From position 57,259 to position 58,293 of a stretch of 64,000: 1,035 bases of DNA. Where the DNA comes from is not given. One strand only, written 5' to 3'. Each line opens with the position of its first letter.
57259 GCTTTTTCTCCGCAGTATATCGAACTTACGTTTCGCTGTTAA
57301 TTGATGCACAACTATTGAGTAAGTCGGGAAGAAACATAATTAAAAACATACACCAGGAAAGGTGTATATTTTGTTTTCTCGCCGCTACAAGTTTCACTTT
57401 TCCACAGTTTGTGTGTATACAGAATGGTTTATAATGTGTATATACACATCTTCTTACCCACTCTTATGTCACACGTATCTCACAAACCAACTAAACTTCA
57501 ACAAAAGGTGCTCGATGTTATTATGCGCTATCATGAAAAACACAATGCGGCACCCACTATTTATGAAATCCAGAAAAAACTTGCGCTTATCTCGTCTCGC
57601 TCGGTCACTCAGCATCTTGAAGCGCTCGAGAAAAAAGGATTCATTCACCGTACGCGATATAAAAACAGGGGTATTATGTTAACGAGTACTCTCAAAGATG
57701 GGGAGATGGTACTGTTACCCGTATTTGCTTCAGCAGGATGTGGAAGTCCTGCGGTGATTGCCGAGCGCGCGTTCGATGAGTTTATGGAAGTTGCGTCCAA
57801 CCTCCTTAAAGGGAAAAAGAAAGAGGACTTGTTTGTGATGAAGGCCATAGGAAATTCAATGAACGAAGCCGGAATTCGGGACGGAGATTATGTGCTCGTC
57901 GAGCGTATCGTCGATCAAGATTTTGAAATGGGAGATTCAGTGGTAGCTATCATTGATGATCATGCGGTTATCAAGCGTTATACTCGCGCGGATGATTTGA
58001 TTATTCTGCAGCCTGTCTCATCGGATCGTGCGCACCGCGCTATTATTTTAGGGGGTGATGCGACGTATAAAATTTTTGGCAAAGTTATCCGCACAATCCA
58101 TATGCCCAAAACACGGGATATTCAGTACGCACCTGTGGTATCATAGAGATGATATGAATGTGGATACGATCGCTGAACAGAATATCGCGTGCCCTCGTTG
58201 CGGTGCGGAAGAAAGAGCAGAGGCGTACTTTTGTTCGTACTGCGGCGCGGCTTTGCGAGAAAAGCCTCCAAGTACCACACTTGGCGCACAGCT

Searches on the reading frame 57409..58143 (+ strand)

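Call 44: search_protein_families(library=pfam, proteins=[window:57409-58143:+], max_evalue=1)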
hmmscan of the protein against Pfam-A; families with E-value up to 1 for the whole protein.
window:57409-58143:+ (245 aa): 18 families
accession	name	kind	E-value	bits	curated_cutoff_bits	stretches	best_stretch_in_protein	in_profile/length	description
PF00717.28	Peptidase_S24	-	3.3e-18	65.9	23.3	1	104-227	1-116/116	Peptidase S24-like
PF01726.22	LexA_DNA_bind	-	6.5e-16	58.3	23.7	1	28-88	5-65/65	LexA DNA binding domain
PF01047.28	MarR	-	9.6e-05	22.6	24.6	1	48-83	17-51/59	MarR family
PF08461.16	HTH_12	-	0.00053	20.3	21.4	1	52-89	21-58/66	Ribonuclease R winged-helix domain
PF01638.23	HxlR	-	0.0013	19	20.8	1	52-89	22-59/91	HxlR-like helix-turn-helix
PF01475.25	FUR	-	0.0042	17.7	23.1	1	25-86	4-66/121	Ferric uptake regulator family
PF21984.2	DnaD_N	-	0.0048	17.5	27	1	34-89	21-75/101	DnaD N-terminal domain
PF08784.17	RPA_C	-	0.0096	17.1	22.6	1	27-82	49-102/106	Replication protein A C terminal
PF22381.2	Staph_reg_Sar_Rot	-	0.01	16.4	27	1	31-85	16-64/85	Transcriptional regulator SarA/Rot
PF14394.12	DUF4423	-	0.016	15.5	30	1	45-84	33-71/165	Domain of unknown function (DUF4423)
PF17778.7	BLACT_WH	-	0.024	15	22.8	1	49-82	7-41/46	Beta-lactamase associated winged helix domain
PF04182.18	B-block_TFIIIC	-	0.049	14.1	22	1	61-93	30-63/73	B-block binding subunit of TFIIIC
PF03965.22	Penicillinase_R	-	0.064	14.1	22.6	1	28-89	2-60/115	Penicillinase repressor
PF10711.15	DUF2513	-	0.075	13.8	29.6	1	38-88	10-60/100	Hypothetical protein (DUF2513)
PF01325.25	Fe_dep_repress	-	0.11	13.2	26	1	32-85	7-58/60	Iron dependent repressor, N-terminal DNA binding domain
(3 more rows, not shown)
